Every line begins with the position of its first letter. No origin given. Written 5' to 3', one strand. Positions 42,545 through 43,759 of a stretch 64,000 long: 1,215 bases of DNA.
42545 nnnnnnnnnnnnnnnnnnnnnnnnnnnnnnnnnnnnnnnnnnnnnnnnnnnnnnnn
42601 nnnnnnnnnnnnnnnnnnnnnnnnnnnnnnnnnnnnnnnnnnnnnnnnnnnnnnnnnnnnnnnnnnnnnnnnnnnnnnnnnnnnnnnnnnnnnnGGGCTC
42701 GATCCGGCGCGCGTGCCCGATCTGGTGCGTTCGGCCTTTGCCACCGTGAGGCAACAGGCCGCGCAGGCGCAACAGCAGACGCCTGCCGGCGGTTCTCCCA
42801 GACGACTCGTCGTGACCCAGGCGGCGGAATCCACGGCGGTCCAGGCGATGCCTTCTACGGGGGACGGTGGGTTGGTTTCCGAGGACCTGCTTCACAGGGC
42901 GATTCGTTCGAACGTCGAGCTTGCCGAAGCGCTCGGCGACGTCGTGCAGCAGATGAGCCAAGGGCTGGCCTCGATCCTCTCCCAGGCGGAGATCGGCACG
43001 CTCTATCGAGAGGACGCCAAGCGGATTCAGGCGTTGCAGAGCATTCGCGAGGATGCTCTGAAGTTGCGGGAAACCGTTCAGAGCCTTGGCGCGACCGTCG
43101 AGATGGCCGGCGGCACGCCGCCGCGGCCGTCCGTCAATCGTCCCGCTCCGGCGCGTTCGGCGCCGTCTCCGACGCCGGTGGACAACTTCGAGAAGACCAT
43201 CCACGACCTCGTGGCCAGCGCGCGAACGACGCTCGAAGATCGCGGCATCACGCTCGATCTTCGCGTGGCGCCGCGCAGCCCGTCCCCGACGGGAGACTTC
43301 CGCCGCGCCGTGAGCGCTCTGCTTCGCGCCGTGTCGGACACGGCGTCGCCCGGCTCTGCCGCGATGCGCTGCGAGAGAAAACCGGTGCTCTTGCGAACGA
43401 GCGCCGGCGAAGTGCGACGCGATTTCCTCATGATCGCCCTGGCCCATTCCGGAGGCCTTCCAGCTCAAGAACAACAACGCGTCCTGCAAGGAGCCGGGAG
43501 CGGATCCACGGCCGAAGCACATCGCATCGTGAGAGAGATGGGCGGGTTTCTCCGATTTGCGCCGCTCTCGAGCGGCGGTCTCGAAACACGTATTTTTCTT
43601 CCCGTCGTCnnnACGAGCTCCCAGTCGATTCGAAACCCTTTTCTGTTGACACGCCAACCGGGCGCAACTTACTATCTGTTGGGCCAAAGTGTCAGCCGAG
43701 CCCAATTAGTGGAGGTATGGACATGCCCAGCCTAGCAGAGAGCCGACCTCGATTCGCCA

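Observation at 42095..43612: MglA-type polarity GTPase fused to a histidine-kinase-like module that has lost its catalytic residues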

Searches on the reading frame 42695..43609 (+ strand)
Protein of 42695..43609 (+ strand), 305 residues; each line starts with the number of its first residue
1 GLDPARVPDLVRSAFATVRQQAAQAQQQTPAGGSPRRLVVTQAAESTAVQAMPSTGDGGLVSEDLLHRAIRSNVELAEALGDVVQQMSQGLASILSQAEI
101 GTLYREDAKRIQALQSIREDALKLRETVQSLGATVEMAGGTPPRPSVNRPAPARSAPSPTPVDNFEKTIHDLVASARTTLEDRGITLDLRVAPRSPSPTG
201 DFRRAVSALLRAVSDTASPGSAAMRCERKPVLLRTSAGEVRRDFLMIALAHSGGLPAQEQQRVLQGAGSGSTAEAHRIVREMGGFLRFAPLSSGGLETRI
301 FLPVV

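Call 4: search_protein_families(library=ncbifam, proteins=[window:42782-43609:+], max_evalue=1)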
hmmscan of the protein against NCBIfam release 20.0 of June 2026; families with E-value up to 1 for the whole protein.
window:42782-43609:+ (276 aa): 1 family
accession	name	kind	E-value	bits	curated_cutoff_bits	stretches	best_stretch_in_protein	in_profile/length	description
NF010289.0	PRK13729.1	equivalog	0.12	11.2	504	1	21-133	47-154/474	F-type conjugal transfer pilus assembly protein TraB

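Call 5: search_protein_families(library=pfam, proteins=[window:42782-43609:+], max_evalue=1)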
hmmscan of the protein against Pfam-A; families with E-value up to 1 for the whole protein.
window:42782-43609:+ (276 aa): 1 family
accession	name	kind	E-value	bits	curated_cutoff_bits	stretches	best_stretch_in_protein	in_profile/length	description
PF05055.17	DUF677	-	0.29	10.4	29.1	1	40-107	251-319/336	Protein of unknown function (DUF677)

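Call 9: find_homologous_proteins(query=window:42695-43609:+, max_evalue=0.001)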
Query window:42695-43609:+ (305 aa): 283 proteins with E <= 0.001 among 8000 candidates; the best 120 are listed.
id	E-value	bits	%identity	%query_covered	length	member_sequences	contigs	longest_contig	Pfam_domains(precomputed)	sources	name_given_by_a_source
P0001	6.4e-185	631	100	100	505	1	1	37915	-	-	-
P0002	2.3e-152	525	84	100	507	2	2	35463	-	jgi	jgi:signal recognition particle receptor subunit beta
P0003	1.3e-136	473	75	100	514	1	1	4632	-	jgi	jgi:signal recognition particle receptor subunit beta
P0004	3.5e-136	471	76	100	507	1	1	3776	-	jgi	jgi:signal recognition particle receptor subunit beta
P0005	7.1e-74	267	46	99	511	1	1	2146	PF00025.28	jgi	jgi:signal recognition particle receptor subunit beta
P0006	1.3e-73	266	47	99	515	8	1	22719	PF00025.28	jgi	jgi:signal recognition particle receptor subunit beta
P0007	2.2e-73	266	47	99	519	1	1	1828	PF00025.28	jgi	jgi:signal recognition particle receptor subunit beta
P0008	3.4e-72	262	47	99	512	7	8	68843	PF00025.28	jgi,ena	-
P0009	8.5e-72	260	48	99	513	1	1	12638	-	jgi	jgi:signal recognition particle receptor subunit beta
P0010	3.6e-71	258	46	99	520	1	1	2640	PF00025.28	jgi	jgi:mutual gliding-motility protein MglA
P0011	1.1e-70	257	46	99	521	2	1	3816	PF00025.28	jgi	jgi:signal recognition particle receptor subunit beta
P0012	1.1e-70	257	46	99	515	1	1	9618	PF00025.28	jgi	jgi:signal recognition particle receptor subunit beta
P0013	1.7e-70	256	45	100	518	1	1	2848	-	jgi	jgi:signal recognition particle receptor subunit beta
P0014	7.1e-70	254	46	99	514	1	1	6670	-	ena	-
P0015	8.4e-70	254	47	99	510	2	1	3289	-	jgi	jgi:signal recognition particle receptor subunit beta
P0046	2.6e-66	242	43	99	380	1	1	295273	-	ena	-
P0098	5.9e-63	231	46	99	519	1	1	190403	PF00512.32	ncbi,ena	-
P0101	9.5e-63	231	42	100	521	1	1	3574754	-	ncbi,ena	-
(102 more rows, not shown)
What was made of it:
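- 42095..43612 (+): Whole gene: MglA-type GTPase fused to a pseudo-histidine-kinase (505 aa plus stop). More than 280 homologues share the architecture (call 9).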

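Call 18: search_solved_structures(query=A2, max_evalue=10, show_alignments=4)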
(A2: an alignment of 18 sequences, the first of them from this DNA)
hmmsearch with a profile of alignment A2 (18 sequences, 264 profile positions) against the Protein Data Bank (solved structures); distinct sequences matched with E-value up to 10: 5.
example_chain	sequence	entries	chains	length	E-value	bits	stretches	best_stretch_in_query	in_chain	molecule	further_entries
7ltq_A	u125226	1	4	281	0.044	17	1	104-187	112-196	Histidine kinase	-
7zp0_A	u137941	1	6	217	0.87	12.8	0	131-186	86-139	Sensor protein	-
1zva_A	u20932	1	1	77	0.98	12.6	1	23-80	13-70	E2 glycoprotein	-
7n0e_A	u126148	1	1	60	1.9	11.7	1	24-78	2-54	Histidine kinase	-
8f2u_N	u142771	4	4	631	9.2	9.4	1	39-133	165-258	Coiled-coil domain-containing protein 93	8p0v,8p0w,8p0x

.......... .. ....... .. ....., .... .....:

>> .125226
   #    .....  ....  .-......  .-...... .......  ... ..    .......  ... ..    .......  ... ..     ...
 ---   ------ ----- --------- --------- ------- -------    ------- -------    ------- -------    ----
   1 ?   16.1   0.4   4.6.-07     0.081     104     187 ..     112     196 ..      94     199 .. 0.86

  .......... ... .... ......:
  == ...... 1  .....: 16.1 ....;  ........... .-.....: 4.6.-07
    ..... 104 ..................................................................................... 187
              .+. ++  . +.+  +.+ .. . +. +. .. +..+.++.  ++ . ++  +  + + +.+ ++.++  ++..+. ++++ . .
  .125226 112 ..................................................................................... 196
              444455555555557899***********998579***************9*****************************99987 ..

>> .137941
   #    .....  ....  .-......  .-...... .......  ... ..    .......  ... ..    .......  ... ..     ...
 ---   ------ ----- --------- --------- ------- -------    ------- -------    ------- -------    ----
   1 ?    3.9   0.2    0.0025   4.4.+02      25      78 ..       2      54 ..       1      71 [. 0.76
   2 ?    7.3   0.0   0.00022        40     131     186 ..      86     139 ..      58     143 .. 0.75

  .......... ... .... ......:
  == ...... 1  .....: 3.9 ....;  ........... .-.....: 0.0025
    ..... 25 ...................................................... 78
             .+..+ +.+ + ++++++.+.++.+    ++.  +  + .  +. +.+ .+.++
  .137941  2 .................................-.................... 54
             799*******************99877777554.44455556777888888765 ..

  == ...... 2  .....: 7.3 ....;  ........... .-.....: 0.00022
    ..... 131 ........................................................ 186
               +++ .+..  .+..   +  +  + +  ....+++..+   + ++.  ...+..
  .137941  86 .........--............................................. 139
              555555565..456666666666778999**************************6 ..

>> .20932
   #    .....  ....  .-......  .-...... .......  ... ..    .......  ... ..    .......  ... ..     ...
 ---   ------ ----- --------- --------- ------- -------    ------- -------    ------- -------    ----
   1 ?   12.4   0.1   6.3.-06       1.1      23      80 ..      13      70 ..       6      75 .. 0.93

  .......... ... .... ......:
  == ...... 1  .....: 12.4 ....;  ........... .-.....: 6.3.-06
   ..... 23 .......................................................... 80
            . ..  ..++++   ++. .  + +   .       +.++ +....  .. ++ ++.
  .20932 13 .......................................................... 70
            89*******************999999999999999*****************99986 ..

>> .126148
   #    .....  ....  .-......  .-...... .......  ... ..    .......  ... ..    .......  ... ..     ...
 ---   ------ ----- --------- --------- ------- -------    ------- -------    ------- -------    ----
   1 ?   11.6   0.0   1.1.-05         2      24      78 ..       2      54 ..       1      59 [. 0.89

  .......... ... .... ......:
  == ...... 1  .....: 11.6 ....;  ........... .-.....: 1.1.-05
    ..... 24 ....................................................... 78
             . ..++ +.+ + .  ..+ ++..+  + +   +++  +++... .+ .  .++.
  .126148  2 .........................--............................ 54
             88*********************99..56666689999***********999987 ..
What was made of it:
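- PDB profile hits are kinases (call 18).
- Tried and rejected: The profile search against PDB sequences was weak (best E 0.044, call 18).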

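Call 21: find_encoding_contigs(protein=P0101, flank=8000, max_places=2)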
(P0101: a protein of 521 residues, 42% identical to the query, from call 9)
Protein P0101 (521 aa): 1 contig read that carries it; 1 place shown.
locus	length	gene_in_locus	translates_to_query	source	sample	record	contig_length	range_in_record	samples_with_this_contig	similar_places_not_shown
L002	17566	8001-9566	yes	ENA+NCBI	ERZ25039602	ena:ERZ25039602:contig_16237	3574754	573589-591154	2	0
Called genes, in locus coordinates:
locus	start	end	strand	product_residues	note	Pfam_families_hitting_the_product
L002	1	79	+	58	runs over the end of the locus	PF02355:SecD_SecF_C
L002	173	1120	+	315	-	PF03544:TonB_C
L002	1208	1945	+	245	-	PF03544:TonB_C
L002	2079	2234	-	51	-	-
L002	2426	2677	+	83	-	PF01618:MotA_ExbB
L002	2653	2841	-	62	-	-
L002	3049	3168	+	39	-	PF02472:ExbD (weak)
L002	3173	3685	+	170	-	PF02472:ExbD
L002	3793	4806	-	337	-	PF20308:TPR-S (faint), PF12895:ANAPC3 (faint), PF00515:TPR_1 (faint), PF07719:TPR_2 (faint), PF13424:TPR_12 (faint), PF13432:TPR_16 (faint), PF13414:TPR_11, PF14559:TPR_19 (weak), +7 more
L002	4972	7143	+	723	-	PF01966:HD, PF13328:HD_4, PF04607:RelA_SpoT, PF02824:TGS, PF19296:RelA_AH, PF28438:RelA_RIS, PF01842:ACT, PF13291:ACT_4, +1 more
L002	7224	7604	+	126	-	PF01042:Ribonuc_L-PSP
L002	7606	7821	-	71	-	PF00830:Ribosomal_L28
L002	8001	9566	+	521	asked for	-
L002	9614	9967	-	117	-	PF11009:BrxC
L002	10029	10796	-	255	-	PF00702:Hydrolase, PF13344:Hydrolase_6, PF13419:HAD_2 (weak), PF13242:Hydrolase_like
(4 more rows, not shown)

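Call 22: find_encoding_contigs(protein=P0098, flank=8000, max_places=2)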
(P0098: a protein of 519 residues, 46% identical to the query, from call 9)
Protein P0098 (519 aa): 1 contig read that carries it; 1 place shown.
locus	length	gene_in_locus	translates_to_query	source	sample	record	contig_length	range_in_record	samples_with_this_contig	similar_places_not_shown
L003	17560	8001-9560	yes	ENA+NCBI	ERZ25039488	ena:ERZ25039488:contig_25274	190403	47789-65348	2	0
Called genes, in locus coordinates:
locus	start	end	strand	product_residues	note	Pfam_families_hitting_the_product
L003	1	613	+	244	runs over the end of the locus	-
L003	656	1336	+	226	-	PF01618:MotA_ExbB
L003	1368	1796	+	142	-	PF02472:ExbD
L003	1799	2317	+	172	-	PF02472:ExbD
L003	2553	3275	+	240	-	-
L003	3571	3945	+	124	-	PF06722:EryCIII-like_C, PF04101:Glyco_tran_28_C (weak)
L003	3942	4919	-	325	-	PF20308:TPR-S (faint), PF00515:TPR_1 (faint), PF06552:TOM20_plant (faint), PF13174:TPR_6 (faint), PF13432:TPR_16 (faint), PF07719:TPR_2 (faint), PF13414:TPR_11 (weak), PF14559:TPR_19, +4 more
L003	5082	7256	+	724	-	PF01966:HD, PF13328:HD_4, PF04607:RelA_SpoT, PF02824:TGS, PF19296:RelA_AH, PF28438:RelA_RIS, PF01842:ACT, PF13291:ACT_4, +1 more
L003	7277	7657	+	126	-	PF01042:Ribonuc_L-PSP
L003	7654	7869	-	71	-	PF00830:Ribosomal_L28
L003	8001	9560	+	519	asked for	PF00512:HisKA (weak)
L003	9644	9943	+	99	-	PF03349:Toluene_X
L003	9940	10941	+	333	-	PF03349:Toluene_X, PF13505:OMP_b-brl (weak)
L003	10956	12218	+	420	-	PF00657:Lipase_GDSL, PF13472:Lipase_GDSL_2 (weak)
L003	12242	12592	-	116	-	PF00085:Thioredoxin, PF13098:Thioredoxin_2 (weak)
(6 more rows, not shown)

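Call 29: find_related_loci(query=A2, collection=genome_contigs, flank=6000)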
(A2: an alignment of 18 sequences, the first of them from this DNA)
Query A2 (251 aa) in genome_contigs; peptide patterns used: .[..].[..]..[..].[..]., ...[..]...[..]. (x = any residue, [..] = any of these).
149 stretches matched a pattern; 45 encode a relative of the query (tblastn E <= 1e-3); 45 distinct loci.
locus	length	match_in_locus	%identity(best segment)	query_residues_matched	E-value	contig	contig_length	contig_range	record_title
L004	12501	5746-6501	50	2-249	5e-70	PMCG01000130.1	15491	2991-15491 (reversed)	MAG: Acidobacteria bacterium isolate fen_336 73.20120700_E3M.204_contig_21710, whole genome shotgun sequence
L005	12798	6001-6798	45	3-251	6e-62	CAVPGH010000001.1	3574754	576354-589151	MAG: uncultured Acidobacteriota bacterium isolate MFD10007.bin.2.4 genome assembly, contig: contig_16237, whole genome s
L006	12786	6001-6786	46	3-249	1e-61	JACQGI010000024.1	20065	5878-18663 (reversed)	MAG: Acidobacteria bacterium isolate NC_groundwater_1069_Ag_S2p5_71_226 S_2p5_S6_coassembly_k141_2705758, whole genome s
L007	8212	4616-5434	44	1-247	1e-61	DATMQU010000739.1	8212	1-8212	MAG TPA_asm: Vicinamibacteria bacterium isolate SMAG_U12937 k141_1037923, whole genome shotgun sequence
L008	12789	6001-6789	49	1-249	7e-60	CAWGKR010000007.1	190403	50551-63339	MAG: uncultured Acidobacteriota bacterium isolate MFD02134.bin.2.48 genome assembly, contig: contig_25274, whole genome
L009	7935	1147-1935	49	1-249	3e-59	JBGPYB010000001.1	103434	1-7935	MAG: Vicinamibacteria bacterium isolate OBJ1_062018_090_23 k141_387183_length_103434_cov_12.7621, whole genome shotgun s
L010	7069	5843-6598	48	3-251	2e-57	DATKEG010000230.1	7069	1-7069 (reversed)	MAG TPA_asm: Vicinamibacteria bacterium isolate SMAG_U14493 k141_2820661, whole genome shotgun sequence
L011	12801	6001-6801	44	1-249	2e-56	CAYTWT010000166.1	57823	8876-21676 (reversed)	MAG TPA_asm: uncultured Acidobacteriota bacterium isolate binchicken_co165_5 genome assembly, contig: k141_1827769, whol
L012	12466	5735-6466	44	4-249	8e-56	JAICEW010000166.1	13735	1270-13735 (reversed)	MAG: Vicinamibacteria bacterium isolate BD_ISSM_2_bin.32 k141_2683608_length_13735_cov_146.0000, whole genome shotgun se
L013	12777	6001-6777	44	5-249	5e-55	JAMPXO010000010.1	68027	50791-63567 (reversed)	MAG: Vicinamibacteria bacterium isolate R2F_R2FSRR_metabat.34 R2F_C195, whole genome shotgun sequence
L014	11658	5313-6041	44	3-249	1e-53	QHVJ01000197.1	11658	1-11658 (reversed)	MAG: Acidobacteria bacterium isolate AA35 14_1009_16_40cm_scaffold_14366_curated, whole genome shotgun sequence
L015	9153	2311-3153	44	1-248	2e-53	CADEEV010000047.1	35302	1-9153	MAG: uncultured Acidobacteria bacterium isolate Acidobacteria sp. RBC046 genome assembly, contig: MAG046_47, whole genom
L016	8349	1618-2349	42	3-249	3e-53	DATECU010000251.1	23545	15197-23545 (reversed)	MAG TPA_asm: Vicinamibacteria bacterium isolate SMAG_U8280 k141_634146, whole genome shotgun sequence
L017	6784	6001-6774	43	5-249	2e-53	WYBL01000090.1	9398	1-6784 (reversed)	MAG: Acidobacteria bacterium isolate ACD2 k127_323973, whole genome shotgun sequence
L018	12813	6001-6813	45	1-249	2e-53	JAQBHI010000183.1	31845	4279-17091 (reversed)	MAG: Acidobacteriota bacterium isolate MAG_453_bin-14 453_bin-14_ctg-183, whole genome shotgun sequence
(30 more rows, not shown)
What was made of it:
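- The fusion is real and conserved (calls 9, 29).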

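Call 36: predict_structure(alignment_id=A2)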
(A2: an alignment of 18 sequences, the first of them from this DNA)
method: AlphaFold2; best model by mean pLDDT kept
length: 251 residues; sequences in the alignment: 18
mean_pLDDT: 82.2   pTM: 0.56
mean pLDDT of the five models: 82.2, 80.5, 79.3, 78.7, 77.3
residues with pLDDT >= 90: 118; 70-90: 89; 50-70: 17; < 50: 27
segments of 3 or more residues with pLDDT < 50: 1-4, 85-107
pLDDT, mean of each block of 10 residues (from residue 1): 50 70 77 84 82 81 87 78 49 42 48 93 95 93 85 95 94 93 91 95 94 94 95 93 95 75
secondary structure, 60 per line:
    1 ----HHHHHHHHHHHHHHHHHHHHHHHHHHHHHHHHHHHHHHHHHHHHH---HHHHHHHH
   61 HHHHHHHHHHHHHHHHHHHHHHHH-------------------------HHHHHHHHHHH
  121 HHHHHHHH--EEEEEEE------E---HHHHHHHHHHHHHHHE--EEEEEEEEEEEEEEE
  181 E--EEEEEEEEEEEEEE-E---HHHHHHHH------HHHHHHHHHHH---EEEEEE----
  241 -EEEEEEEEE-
elements in order: H5-49 H53-84 H110-128 E131-137 H148-162 E166-181 E184-197 H203-210 H217-227 E231-236 E242-250

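Call 37: search_protein_representatives(alignment_id=A2)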
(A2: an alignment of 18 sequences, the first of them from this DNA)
Query: 18 sequences, 264 profile positions. Proteins with E-value up to 0.001 (for the whole library): 152; up to 1e-10: 68; up to 1e-30: 33. The best 150 are listed.
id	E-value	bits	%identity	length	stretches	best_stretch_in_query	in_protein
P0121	3.1e-109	381.4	-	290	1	1-264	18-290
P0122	4.6e-99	348.1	-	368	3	88-264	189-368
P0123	1.2e-93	330.3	-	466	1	1-264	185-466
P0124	1.5e-91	323.5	-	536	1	1-263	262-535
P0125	3.1e-90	319.1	-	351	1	2-263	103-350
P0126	1.5e-89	316.9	-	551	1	1-263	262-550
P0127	5.4e-83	295.4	-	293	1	2-263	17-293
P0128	4.0e-82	292.6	-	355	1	1-263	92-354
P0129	1.4e-78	281.0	-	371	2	92-263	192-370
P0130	1.4e-71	258.0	-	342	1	8-262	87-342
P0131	4.6e-71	256.3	-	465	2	97-263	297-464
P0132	2.5e-67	244.1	-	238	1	51-264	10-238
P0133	3.8e-59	217.2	-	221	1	88-263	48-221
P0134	5.0e-55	203.7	-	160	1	108-263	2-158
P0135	2.4e-54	201.5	-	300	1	1-226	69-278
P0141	7.5e-45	170.4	-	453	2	106-249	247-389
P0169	1.0e-21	94.6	-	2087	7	124-192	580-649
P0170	1.7e-20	90.6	-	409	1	7-262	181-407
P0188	4.6e-11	59.6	-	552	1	4-263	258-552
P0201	3.2e-06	43.7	-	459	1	26-184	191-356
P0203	8.4e-06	42.4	-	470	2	119-212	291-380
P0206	1.5e-05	41.6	-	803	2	118-224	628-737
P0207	1.8e-05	41.3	-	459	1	21-189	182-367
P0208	2.1e-05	41.1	-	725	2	111-223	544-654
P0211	3.1e-05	40.5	-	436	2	114-263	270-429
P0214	4.5e-05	40.0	-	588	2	119-218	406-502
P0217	8.7e-05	39.0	-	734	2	26-186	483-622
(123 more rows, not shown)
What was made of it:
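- Tried and rejected: P0169 (2087 aa, E 1e-21 in call 37) is an unrelated repeat protein.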
